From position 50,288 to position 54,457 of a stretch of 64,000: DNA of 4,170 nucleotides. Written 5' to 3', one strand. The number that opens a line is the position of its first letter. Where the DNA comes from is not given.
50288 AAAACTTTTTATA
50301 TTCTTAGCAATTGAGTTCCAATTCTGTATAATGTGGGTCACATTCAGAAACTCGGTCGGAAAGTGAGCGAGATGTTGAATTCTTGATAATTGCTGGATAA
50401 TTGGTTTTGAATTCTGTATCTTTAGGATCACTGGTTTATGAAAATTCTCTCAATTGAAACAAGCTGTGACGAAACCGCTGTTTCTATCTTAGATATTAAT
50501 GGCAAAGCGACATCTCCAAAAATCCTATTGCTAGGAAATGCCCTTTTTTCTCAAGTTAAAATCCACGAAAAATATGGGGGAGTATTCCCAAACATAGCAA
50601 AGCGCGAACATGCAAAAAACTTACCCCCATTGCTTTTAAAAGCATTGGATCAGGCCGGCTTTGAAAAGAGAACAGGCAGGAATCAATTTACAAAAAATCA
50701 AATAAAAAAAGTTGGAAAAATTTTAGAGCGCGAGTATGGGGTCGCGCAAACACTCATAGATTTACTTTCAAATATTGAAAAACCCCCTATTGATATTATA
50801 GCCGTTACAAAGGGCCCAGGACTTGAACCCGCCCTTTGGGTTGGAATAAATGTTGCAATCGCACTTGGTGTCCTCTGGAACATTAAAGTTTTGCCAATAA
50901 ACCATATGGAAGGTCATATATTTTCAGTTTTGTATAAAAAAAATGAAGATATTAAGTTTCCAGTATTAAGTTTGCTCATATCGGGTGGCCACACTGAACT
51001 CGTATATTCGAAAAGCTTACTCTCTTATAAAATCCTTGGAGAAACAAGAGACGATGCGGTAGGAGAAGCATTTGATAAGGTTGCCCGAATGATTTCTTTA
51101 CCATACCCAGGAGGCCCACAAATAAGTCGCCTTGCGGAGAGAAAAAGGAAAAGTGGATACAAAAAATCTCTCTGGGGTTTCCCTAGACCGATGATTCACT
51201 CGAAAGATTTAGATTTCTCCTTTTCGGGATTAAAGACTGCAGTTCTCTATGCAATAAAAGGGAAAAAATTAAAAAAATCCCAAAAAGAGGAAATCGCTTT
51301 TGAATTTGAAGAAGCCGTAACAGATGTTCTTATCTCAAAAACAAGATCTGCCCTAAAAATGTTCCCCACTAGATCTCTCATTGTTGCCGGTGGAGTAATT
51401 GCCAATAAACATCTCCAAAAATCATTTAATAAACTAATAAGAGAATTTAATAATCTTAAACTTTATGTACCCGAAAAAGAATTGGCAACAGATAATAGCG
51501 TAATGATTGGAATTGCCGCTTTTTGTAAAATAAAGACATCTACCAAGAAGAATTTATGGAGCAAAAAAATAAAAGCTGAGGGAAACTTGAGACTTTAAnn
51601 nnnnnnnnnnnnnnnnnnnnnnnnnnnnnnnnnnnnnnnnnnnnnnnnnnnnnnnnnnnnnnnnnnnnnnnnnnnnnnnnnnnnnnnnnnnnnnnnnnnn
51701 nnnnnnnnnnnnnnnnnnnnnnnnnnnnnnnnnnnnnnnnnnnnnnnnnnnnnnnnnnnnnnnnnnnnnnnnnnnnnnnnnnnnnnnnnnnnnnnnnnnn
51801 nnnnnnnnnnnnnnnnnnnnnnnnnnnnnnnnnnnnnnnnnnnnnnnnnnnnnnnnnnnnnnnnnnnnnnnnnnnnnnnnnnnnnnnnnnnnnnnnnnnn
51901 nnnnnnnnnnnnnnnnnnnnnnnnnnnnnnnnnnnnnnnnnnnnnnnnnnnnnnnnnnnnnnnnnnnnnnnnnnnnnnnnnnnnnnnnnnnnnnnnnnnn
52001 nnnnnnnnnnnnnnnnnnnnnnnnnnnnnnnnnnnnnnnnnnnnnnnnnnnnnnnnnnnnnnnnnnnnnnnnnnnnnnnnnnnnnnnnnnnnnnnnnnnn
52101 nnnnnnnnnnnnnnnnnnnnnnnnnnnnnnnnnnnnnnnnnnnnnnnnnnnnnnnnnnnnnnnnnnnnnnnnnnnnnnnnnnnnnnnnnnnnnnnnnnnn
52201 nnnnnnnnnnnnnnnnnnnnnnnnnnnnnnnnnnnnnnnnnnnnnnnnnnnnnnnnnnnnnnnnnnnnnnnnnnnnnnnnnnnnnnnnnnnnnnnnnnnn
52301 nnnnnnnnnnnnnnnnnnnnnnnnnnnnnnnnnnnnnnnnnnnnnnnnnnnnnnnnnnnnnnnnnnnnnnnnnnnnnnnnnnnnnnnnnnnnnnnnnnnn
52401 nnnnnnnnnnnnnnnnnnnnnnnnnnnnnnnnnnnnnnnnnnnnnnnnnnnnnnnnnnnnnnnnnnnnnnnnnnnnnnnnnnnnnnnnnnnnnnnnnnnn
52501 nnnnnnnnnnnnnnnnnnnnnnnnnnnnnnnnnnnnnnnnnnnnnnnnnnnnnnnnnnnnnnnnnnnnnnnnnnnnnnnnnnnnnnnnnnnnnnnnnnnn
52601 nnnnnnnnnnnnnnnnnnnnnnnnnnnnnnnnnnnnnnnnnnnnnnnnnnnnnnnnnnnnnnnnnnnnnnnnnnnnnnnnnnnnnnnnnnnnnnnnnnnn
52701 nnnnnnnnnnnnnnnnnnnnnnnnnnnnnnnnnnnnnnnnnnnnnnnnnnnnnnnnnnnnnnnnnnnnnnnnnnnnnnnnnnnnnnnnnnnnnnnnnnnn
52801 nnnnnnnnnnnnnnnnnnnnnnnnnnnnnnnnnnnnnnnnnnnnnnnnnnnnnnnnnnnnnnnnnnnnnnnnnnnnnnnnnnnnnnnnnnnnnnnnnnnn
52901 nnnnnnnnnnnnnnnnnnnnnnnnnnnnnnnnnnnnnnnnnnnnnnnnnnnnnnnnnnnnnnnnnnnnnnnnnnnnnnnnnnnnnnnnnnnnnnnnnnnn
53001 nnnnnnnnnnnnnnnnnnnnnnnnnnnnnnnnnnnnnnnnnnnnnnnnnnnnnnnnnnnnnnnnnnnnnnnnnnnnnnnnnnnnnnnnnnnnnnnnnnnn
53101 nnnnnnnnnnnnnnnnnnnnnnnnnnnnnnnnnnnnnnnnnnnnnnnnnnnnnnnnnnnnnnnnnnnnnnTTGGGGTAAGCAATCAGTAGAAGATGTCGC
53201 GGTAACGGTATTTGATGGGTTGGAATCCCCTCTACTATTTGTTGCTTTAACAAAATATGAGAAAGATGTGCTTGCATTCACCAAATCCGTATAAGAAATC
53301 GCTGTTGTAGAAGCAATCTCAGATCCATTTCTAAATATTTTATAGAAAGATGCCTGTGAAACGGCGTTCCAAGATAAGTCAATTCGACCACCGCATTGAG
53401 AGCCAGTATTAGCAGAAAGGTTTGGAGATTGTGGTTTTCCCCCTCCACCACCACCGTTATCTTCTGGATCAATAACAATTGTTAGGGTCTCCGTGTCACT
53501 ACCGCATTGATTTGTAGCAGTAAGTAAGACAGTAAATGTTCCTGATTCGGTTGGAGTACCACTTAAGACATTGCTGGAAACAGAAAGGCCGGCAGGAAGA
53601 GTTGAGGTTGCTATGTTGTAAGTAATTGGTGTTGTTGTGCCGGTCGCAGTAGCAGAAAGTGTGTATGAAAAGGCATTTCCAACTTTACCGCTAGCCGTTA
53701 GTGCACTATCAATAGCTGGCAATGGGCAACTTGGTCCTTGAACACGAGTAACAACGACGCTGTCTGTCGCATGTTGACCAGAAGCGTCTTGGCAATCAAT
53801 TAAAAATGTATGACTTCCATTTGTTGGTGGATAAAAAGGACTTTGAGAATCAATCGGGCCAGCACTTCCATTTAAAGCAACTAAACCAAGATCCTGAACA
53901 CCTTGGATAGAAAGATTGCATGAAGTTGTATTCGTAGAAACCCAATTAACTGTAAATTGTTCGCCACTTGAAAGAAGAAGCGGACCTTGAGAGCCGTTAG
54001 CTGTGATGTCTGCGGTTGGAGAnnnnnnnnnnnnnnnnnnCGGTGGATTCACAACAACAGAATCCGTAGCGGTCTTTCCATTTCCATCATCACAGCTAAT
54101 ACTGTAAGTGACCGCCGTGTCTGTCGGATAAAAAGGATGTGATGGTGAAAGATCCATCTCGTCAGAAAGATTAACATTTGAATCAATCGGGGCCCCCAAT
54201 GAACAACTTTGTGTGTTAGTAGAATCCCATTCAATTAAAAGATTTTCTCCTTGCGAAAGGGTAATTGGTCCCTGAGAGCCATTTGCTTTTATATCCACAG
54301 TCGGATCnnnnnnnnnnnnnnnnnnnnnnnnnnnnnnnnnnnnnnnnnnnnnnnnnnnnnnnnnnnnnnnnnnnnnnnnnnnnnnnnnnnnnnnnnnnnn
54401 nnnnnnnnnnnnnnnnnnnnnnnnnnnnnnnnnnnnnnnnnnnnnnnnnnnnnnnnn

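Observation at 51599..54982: Perfect 585-bp direct repeat (852-bp period) inside a 1127-aa surface protein gene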

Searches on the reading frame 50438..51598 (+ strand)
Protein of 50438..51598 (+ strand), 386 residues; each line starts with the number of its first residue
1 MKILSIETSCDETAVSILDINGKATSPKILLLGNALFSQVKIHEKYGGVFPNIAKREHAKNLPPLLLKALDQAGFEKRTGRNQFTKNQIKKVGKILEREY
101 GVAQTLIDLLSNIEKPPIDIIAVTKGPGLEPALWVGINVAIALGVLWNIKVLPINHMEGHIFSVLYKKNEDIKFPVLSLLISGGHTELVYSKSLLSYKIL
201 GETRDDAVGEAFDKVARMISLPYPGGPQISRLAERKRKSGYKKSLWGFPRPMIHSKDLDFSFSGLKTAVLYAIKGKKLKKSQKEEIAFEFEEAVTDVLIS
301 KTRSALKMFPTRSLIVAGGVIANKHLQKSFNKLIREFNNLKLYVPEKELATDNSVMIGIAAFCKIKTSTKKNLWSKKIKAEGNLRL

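Call 6: search_protein_families(library=pfam, proteins=[window:50438-51598:+], max_evalue=0.01)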
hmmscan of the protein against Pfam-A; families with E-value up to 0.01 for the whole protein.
window:50438-51598:+ (386 aa): 2 families
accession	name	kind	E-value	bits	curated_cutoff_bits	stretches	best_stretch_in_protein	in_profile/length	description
PF00814.31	TsaD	-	6e-79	265.9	24.8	2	111-358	44-263/264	tRNA N6-adenosine threonylcarbamoyltransferase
PF22521.2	HypF_C_2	-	1.1e-05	25.7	27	1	269-358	152-240/241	Carbamoyltransferase, Kae1-like Domain, second subdomain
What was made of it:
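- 50438..51598 (+): tsaD, convergent neighbour abutting the gene's stop codon (synteny marker). Pfam TsaD 6e-79 (call 6).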

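Call 35: list_cluster_members(proteins=[P0001, window:50438-51598:+, window:55311-57443:+])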
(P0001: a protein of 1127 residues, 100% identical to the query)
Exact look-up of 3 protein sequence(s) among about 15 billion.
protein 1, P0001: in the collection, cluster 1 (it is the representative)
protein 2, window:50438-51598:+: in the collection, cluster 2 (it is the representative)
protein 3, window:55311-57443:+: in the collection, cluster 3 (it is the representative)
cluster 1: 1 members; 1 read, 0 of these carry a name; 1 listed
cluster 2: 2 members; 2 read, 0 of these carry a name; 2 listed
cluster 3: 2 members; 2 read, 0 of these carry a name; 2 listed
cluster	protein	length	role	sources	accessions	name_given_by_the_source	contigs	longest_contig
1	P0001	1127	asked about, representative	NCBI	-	-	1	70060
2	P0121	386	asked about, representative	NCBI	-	-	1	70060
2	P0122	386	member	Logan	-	-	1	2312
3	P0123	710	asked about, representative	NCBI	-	-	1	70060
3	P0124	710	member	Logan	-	-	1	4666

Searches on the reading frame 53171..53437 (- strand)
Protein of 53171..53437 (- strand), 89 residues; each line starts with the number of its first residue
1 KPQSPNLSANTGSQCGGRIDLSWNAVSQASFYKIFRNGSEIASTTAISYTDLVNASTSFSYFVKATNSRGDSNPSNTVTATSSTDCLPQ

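Call 71: search_protein_families(library=pfam, proteins=[window:53171-53437:-], max_evalue=1)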
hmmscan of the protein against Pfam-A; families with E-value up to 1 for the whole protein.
seq(89 aa): 3 families
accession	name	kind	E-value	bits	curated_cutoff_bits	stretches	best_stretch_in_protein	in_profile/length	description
PF13895.12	Ig_2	-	0.0055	17.4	27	1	30-81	30-78/79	Immunoglobulin domain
PF19081.6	Ig_7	-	0.0093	16.7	27.3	1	2-81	1-81/84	Ig-like domain CHU_C associated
PF18370.7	RGI_lyase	-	0.017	15.9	27.8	1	28-79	31-84/86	Rhamnogalacturonan I lyases beta-sheet domain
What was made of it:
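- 53171..53437 (-): Unique spacer S (aa 516-604): FN3/Ig-like 'F' domain. In the query itself there are only sub-threshold Ig hits (call 71).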

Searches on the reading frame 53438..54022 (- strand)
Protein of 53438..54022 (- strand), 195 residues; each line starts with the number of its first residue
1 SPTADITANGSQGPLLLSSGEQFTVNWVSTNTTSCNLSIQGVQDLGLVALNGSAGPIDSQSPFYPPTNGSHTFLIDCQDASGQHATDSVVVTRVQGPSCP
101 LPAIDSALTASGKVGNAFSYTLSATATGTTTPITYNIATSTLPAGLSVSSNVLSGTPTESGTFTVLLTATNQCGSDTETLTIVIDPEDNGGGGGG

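Call 66: predict_structure(alignment_id=A2)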
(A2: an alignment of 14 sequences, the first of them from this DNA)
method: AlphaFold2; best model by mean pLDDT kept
length: 195 residues; sequences in the alignment: 14
mean_pLDDT: 84.7   pTM: 0.62
mean pLDDT of the five models: 84.7, 83.6, 83.4, 82.4, 82.2
residues with pLDDT >= 90: 96; 70-90: 66; 50-70: 20; < 50: 13
segments of 3 or more residues with pLDDT < 50: 44-47, 51-57
pLDDT, mean of each block of 10 residues (from residue 1): 85 81 83 85 53 48 68 89 93 80 97 98 91 93 95 97 97 96 93 56
secondary structure, 60 per line:
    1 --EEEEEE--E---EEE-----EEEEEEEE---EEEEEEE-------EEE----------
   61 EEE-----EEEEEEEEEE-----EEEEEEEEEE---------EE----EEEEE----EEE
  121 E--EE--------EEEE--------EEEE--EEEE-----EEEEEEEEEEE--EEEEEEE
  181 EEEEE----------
elements in order: E3-8 E15-17 E23-30 E34-40 E48-50 E61-63 E69-78 E84-93 E109-113 E118-121 E134-137 E146-149 E152-155 E161-171 E174-185
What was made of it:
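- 53438..54022 (-): Repeat copy R1 (aa 321-515): A-II Ig-like domain (53738-54022), He_PIG domain (53456-53737) and Gly6 linker. AF2 model shows two beta-sandwiches and a disordered tail, pLDDT 85 (call 66).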

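Call 68: fold_search(model_id=the predicted structure, library=pdb)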
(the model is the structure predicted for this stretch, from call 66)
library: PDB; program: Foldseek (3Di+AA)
matches with E <= 10: 1859; with E <= 0.001: 533
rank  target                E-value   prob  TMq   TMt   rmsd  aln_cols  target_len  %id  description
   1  4m00_A                1.7e-09  1.00  0.41  0.17   8.9       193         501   19  Crystal structure of the ligand binding region of staphylococcal adhesion SraP (released 2014-06-18)
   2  4m03                  2.5e-08  1.00  0.40  0.47   9.0       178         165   20  C-terminal fragment(residues 576-751) of binding region of SraP (released 2014-06-18)
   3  1ya5_B                1.1e-07  1.00  0.34  0.34  10.7       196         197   17  Crystal structure of the titin domains z1z2 in complex with telethonin (released 2005-12-20)
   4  4pbv_C                1.1e-07  1.00  0.34  0.34  20.4       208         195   12  Crystal structure of chicken receptor protein tyrosine phosphatase sigma in complex with TrkC (released 2014-11-12)
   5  6sdb_B                1.2e-07  1.00  0.32  0.32  19.9       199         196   16  Chimeric titin Z1Z2 functionalized with a KLER exogenous peptide from decorin (released 2019-09-18)
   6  3pxj_D                1.3e-07  1.00  0.35  0.36  19.4       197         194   12  Tandem Ig repeats of Dlar (released 2011-03-23)
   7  2yd1                  1.3e-07  1.00  0.34  0.34  19.3       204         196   12  Crystal structure of the N-terminal Ig1-2 module of Drosophila Receptor Protein Tyrosine Phosphatase DLAR (released 2011-04-13)
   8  2f8v_D                1.4e-07  1.00  0.34  0.34  10.6       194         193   16  Structure of full length telethonin in complex with the N-terminus of titin (released 2006-06-27)
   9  2v5t                  3.2e-07  1.00  0.33  0.35  10.4       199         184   14  Crystal structure of NCAM2 Ig2-3 (released 2008-07-29)
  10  6sdb_E                3.6e-07  1.00  0.33  0.33  10.5       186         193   16  Chimeric titin Z1Z2 functionalized with a KLER exogenous peptide from decorin (released 2019-09-18)
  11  4pbw_E                4.4e-07  1.00  0.33  0.33  20.8       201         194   14  Crystal structure of chicken receptor protein tyrosine phosphatase sigma in complex with TrkC (released 2014-11-12)
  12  2yd2                  4.7e-07  1.00  0.32  0.32  20.9       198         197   13  Crystal structure of the N-terminal Ig1-2 module of Human Receptor Protein Tyrosine Phosphatase Sigma (released 2011-04-13)
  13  2a38_A                5.2e-07  1.00  0.38  0.38  10.3       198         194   18  Crystal structure of the N-Terminus of titin (released 2006-06-24)
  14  1cs6                  5.8e-07  1.00  0.33  0.22   8.5       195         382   12  N-TERMINAL FRAGMENT OF AXONIN-1 FROM CHICKEN (released 2000-05-19)
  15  6bxu_B                6.8e-07  1.00  0.39  0.28   8.8       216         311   16  Crystal Structure of Mouse Protocadherin-15 EC5-7 I582T (released 2018-12-26)
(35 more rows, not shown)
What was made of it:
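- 53438..54022 (-): Foldseek best hit is the SraP adhesin modules, 1.7e-9 (call 68).
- Closest known: Fibrillar adhesins. Same: The R module's best fold match is the cadherin-like modules of the S. aureus adhesin SraP (call 68).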

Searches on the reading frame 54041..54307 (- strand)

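Call 71: search_protein_families(library=pfam, proteins=[window:54041-54307:-], max_evalue=1)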
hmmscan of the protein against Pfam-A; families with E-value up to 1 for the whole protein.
seq(89 aa): 2 families
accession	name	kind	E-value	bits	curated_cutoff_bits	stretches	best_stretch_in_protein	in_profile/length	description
PF17963.7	Big_9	-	0.038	15.3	23.6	1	40-87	43-89/89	Bacterial Ig domain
PF24337.1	DUF7505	-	0.11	12.6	27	1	13-78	16-82/95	Domain of unknown function (DUF7505)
